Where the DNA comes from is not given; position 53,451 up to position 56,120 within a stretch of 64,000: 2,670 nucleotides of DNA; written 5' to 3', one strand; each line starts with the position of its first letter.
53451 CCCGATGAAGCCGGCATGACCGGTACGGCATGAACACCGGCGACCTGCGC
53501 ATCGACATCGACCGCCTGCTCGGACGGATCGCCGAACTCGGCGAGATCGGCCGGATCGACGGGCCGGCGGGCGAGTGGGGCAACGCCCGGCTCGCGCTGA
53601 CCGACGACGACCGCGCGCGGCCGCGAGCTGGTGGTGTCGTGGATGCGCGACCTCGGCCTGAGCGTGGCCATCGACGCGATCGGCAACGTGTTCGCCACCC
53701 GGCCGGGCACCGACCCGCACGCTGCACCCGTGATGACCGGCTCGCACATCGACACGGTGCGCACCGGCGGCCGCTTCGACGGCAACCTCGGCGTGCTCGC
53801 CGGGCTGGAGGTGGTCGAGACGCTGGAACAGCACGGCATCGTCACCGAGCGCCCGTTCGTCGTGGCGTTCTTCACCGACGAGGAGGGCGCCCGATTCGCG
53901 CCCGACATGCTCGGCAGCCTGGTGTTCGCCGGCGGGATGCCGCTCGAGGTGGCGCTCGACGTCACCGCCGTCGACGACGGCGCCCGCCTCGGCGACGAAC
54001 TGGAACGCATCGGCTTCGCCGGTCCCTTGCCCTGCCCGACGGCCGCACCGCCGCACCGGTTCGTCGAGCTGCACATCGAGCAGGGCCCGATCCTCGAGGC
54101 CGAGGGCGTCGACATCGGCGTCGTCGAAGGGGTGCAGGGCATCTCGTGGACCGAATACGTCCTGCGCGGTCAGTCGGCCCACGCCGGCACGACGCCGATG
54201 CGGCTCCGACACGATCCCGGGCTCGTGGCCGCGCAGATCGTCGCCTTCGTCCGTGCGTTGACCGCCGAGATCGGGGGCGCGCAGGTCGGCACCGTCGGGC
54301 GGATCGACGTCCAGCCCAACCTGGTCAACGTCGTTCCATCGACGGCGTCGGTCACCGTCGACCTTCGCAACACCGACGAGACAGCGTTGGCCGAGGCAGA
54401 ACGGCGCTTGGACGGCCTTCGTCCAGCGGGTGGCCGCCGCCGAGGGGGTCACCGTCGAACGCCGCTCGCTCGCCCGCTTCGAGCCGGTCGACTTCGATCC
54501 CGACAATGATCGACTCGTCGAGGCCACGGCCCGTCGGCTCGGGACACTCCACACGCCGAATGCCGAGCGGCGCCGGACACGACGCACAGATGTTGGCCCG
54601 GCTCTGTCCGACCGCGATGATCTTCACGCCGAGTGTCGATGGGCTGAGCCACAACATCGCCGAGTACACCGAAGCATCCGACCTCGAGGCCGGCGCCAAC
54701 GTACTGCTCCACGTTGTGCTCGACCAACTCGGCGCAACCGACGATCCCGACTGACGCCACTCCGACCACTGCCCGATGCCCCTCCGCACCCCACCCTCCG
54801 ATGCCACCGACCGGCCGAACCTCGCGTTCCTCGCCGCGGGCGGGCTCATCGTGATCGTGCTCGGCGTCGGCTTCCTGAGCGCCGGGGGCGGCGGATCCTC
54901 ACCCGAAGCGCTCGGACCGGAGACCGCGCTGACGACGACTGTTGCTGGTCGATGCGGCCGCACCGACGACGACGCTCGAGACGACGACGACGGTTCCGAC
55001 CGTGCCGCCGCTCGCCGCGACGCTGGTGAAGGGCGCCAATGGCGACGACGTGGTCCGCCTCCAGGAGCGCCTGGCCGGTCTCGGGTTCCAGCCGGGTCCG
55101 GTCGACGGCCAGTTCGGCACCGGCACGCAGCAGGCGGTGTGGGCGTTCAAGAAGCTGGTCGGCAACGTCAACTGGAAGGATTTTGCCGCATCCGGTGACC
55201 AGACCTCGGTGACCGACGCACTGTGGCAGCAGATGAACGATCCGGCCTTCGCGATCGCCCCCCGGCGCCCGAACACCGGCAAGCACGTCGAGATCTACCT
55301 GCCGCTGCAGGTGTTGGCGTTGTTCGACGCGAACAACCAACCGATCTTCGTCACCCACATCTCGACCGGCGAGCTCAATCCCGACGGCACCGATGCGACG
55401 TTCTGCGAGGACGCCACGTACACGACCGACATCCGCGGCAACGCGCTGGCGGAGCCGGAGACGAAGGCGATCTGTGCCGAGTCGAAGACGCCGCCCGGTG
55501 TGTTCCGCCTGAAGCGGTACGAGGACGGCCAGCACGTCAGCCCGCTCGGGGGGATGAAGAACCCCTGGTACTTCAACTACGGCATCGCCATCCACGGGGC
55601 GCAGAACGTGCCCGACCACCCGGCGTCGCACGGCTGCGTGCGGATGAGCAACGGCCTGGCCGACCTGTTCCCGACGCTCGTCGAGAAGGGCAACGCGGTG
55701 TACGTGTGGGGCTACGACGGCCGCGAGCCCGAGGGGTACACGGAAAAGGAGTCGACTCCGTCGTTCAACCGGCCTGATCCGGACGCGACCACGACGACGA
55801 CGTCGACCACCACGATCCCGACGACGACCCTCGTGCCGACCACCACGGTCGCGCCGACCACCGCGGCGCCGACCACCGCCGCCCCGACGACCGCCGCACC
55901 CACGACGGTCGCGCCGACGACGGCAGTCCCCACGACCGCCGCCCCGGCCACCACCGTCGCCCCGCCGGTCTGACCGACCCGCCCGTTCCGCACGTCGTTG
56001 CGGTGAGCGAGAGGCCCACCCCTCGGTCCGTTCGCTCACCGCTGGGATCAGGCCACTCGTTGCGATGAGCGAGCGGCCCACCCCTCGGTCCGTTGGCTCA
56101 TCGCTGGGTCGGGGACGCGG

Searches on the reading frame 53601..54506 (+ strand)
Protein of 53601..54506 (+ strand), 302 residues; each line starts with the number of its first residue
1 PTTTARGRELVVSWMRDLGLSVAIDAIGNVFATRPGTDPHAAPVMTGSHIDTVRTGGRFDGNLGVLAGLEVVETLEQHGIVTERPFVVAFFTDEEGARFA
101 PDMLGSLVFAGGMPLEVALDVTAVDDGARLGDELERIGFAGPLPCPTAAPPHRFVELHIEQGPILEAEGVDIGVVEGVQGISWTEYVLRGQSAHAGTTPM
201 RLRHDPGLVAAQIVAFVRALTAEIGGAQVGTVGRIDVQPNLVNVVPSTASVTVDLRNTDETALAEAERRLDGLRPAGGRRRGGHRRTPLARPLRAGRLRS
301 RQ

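Call 22: search_protein_families(library=pfam, max_evalue=0.001, proteins=[window:53601-54506:+])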
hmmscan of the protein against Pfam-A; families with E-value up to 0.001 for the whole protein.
window:53601-54506:+ (302 aa): 3 families
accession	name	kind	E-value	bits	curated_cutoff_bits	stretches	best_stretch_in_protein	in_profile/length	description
PF01546.33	Peptidase_M20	-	3.8e-13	50.2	24.6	1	46-225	2-145/206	Peptidase family M20/M25/M40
PF04389.22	Peptidase_M28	-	1.1e-06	29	21.3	1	29-109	1-76/193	Peptidase family M28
PF07687.19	M20_dimer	-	7.4e-05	23.1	21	1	179-270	4-95/107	Peptidase dimerisation domain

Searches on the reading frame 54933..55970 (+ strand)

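Call 22: search_protein_families(library=pfam, max_evalue=0.001, proteins=[window:54933-55970:+])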
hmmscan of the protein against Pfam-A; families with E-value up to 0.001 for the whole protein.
window:54933-55970:+ (346 aa): 2 families
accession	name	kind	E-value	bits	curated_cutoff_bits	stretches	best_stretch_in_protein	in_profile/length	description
PF03734.19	YkuD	-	7.4e-12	46.5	23.4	1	117-258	2-146/146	L,D-transpeptidase catalytic domain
PF01471.23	PG_binding_1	-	4.3e-09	36.9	23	1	36-74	1-39/57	Putative peptidoglycan binding domain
